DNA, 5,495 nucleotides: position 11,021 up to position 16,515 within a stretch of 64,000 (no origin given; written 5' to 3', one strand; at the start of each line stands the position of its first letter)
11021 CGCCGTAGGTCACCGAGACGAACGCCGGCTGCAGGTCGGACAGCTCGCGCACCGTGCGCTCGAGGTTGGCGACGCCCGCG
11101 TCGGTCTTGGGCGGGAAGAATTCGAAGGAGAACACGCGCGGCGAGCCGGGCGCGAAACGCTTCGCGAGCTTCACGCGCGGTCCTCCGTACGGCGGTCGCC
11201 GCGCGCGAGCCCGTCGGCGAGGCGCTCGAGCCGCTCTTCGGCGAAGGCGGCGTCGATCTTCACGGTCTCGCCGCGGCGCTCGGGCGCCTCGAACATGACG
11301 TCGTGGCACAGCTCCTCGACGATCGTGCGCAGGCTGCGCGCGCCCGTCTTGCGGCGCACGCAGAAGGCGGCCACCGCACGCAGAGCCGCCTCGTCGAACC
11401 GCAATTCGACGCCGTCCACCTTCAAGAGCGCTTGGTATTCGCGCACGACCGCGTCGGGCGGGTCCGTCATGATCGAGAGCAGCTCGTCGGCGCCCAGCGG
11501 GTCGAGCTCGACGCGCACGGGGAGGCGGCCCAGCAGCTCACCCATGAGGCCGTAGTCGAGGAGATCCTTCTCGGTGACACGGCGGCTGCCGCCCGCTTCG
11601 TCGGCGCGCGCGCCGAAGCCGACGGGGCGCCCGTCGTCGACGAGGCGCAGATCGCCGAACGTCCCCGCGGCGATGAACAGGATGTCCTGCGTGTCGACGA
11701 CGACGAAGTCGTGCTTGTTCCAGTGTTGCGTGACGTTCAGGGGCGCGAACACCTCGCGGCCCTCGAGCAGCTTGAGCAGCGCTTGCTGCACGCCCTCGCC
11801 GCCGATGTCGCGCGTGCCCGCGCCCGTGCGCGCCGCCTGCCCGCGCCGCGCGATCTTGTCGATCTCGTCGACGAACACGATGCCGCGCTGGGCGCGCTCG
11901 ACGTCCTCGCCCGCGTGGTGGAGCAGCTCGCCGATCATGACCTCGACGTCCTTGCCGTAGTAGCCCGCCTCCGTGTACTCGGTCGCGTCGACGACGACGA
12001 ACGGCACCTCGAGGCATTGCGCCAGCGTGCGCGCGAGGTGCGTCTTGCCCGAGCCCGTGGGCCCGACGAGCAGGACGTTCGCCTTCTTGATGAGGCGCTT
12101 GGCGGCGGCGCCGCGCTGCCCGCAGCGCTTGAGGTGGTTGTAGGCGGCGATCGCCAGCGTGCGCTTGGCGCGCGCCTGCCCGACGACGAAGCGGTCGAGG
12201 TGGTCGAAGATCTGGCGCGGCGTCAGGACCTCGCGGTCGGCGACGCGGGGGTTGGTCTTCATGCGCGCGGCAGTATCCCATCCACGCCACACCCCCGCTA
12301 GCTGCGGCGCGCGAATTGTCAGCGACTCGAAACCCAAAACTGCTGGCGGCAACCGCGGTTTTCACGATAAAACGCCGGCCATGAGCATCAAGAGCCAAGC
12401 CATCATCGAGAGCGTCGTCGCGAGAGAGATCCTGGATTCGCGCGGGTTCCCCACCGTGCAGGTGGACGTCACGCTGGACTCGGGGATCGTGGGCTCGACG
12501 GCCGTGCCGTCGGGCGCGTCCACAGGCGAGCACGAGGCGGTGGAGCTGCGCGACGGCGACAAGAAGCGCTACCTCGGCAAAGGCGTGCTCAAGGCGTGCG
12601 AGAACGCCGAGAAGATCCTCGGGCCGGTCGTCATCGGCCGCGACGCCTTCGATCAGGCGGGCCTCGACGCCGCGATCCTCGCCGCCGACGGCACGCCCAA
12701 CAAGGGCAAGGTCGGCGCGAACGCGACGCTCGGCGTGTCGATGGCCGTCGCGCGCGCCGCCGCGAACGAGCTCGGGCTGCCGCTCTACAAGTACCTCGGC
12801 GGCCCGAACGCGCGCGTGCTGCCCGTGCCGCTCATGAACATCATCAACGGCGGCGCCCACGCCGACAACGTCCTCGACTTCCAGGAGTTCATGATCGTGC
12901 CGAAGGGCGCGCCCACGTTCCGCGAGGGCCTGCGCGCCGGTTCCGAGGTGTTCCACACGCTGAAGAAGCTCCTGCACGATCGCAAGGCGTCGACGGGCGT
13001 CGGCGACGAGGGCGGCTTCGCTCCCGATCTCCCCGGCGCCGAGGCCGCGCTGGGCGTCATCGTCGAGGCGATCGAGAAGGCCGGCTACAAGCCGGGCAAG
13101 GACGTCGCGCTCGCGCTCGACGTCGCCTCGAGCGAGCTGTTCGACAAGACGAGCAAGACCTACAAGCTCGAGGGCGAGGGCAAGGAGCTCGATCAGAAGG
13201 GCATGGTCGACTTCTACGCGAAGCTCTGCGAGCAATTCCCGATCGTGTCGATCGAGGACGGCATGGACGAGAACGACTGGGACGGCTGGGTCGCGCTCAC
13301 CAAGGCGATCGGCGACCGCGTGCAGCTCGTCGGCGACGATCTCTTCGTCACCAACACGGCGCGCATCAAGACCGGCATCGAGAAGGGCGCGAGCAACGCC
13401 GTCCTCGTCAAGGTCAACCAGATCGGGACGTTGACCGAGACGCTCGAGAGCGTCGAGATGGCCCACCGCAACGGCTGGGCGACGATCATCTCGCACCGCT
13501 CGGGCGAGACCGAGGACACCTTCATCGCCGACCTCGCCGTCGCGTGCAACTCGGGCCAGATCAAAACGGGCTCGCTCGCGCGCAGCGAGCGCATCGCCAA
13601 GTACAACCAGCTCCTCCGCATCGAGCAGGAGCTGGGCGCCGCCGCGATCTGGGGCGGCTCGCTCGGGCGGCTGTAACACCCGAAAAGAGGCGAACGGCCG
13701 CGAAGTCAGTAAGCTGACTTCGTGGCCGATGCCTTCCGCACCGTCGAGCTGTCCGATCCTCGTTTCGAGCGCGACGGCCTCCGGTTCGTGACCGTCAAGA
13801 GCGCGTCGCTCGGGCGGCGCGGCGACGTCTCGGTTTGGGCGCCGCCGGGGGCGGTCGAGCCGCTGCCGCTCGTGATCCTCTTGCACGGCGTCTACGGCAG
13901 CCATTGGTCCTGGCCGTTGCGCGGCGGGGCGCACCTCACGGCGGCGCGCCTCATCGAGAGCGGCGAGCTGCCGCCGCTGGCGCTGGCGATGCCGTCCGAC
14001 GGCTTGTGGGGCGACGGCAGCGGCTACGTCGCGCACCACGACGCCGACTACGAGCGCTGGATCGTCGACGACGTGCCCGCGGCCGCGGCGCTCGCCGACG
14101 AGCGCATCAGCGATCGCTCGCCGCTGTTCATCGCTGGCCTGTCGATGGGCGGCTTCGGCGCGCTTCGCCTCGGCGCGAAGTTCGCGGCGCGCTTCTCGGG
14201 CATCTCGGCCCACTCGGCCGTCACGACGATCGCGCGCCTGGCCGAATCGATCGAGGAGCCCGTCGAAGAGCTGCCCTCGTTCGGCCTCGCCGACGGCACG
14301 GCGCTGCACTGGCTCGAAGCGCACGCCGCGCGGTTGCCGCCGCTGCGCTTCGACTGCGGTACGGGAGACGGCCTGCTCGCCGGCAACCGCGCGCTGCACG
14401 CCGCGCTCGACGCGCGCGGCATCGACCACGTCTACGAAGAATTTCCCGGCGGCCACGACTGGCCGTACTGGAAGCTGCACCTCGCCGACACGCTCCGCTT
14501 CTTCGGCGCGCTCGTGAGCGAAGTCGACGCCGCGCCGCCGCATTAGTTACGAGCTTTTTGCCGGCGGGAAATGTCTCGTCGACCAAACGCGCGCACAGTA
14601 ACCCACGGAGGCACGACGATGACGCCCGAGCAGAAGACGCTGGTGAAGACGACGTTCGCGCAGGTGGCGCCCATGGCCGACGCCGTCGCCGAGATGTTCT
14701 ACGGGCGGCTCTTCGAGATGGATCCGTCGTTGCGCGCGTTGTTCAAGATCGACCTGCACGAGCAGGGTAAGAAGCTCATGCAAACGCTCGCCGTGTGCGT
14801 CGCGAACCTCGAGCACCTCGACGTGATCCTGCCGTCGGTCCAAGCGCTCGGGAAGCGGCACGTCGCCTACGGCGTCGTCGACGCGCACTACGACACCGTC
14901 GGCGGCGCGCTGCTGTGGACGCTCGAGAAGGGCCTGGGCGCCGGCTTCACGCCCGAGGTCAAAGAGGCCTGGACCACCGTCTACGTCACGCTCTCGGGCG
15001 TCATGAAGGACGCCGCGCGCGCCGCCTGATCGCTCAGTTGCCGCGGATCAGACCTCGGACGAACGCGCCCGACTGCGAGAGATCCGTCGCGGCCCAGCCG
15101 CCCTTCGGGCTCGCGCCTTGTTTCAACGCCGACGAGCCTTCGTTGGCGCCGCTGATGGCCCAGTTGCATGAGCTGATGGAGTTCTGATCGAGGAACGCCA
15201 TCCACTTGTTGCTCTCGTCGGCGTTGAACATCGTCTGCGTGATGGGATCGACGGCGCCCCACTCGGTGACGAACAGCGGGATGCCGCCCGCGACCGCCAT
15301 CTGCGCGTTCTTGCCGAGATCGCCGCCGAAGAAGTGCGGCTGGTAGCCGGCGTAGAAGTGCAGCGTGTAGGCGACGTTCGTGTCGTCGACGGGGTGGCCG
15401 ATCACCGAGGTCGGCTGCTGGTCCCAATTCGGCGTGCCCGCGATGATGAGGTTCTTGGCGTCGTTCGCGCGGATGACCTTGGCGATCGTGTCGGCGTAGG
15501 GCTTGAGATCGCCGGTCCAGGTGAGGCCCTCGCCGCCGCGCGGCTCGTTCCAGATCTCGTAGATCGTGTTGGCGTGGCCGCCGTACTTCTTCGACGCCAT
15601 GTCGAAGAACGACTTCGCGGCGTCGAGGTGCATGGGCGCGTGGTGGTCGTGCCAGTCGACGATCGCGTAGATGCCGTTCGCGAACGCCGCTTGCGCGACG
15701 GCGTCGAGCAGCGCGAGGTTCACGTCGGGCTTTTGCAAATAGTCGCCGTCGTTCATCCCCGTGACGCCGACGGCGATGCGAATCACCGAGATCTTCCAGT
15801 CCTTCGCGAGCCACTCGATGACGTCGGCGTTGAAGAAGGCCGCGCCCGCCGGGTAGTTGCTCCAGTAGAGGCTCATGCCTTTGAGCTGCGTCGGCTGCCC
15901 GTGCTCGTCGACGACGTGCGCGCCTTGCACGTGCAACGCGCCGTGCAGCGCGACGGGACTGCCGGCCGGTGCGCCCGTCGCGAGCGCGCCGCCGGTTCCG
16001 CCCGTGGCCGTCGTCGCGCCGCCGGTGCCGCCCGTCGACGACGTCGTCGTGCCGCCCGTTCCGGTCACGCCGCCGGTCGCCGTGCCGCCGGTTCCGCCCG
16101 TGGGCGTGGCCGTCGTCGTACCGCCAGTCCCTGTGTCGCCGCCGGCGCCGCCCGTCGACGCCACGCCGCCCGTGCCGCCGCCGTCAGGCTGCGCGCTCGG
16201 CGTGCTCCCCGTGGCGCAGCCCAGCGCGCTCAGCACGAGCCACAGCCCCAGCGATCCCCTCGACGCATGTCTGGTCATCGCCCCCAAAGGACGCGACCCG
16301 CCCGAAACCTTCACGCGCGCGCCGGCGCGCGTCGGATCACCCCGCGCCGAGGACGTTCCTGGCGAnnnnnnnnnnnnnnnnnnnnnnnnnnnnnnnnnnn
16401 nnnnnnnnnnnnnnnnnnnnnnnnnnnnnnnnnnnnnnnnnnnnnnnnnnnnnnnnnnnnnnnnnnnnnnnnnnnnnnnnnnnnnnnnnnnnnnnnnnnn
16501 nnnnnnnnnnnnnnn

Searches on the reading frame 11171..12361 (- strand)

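Call 74: search_protein_families(library=pfam, proteins=[window:11171-12361:-], max_evalue=0.0001)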
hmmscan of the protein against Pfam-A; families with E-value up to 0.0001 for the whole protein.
window:11171-12361:- (396 aa): 8 families
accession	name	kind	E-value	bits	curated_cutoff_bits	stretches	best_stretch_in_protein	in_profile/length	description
PF07724.20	AAA_2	-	6.9e-27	94.9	27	1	92-282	2-165/166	AAA domain (Cdc48 subfamily)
PF00004.35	AAA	-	2.5e-14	54.3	21.2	1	96-232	1-107/131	ATPase family associated with various cellular activities (AAA)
PF07728.20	AAA_5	-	4.9e-08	33.5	22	1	95-172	1-80/139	AAA domain (dynein-related subfamily)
PF10431.15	ClpB_D2-small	-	8.4e-08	32.6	21.9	1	305-360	13-68/81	C-terminal, D2-small domain, of ClpB protein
PF00158.32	Sigma54_activat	-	1.3e-06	28.6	20.2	1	88-176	17-111/168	Sigma-54 interaction domain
PF13401.12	AAA_22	-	2.5e-06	28.3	27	1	94-170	6-96/130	AAA domain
PF00493.29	MCM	-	2.7e-06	27.1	23.3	1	50-175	17-138/224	MCM P-loop domain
PF01078.27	Mg_chelatase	-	9.3e-06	25.6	20.3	0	93-117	22-46/207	Magnesium chelatase, subunit ChlI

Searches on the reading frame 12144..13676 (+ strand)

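Call 74: search_protein_families(library=pfam, proteins=[window:12144-13676:+], max_evalue=0.0001)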
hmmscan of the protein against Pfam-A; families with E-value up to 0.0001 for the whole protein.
window:12144-13676:+ (510 aa): 3 families
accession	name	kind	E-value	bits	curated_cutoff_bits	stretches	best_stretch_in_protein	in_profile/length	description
PF00113.28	Enolase_C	-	3.5e-130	434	21.5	1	224-506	2-290/296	Enolase, C-terminal TIM barrel domain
PF03952.21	Enolase_N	-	2e-55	187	35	1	88-218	1-131/131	Enolase, N-terminal domain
PF13378.12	MR_MLE_C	-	4.6e-05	23.7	29.4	0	359-470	64-171/219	Enolase C-terminal domain-like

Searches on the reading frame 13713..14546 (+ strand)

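Call 74: search_protein_families(library=pfam, proteins=[window:13713-14546:+], max_evalue=0.0001)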
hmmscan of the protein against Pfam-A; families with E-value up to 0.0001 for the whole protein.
window:13713-14546:+ (277 aa): 2 families
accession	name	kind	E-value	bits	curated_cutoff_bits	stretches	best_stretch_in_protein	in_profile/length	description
PF00756.26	Esterase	-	2.8e-16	60.5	22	1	30-263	1-250/251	Putative esterase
PF12697.13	Abhydrolase_6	-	2.7e-05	25.4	26.3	1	54-265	1-155/217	Alpha/beta hydrolase family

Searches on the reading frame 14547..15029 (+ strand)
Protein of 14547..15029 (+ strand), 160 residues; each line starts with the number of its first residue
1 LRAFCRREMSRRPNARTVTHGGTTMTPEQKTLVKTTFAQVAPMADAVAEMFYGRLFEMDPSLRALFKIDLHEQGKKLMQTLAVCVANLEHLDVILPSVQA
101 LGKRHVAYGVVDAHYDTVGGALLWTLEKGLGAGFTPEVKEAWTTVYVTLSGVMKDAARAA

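Call 74: search_protein_families(library=pfam, proteins=[window:14547-15029:+], max_evalue=0.0001)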
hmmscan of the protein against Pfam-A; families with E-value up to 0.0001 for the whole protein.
window:14547-15029:+ (160 aa): 1 family
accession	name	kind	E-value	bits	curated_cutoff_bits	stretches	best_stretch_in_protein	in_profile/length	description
PF00042.28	Globin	-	4.4e-16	59.9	22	1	51-152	3-116/117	Globin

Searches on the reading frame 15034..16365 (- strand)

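Call 74: search_protein_families(library=pfam, proteins=[window:15034-16365:-], max_evalue=0.0001)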
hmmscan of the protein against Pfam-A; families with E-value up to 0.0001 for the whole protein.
window:15034-16365:- (443 aa): 1 family
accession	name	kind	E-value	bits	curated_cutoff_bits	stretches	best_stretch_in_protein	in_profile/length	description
PF00150.24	Cellulase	-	7.1e-54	183.6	23.5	1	152-407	1-271/272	Cellulase (glycosyl hydrolase family 5)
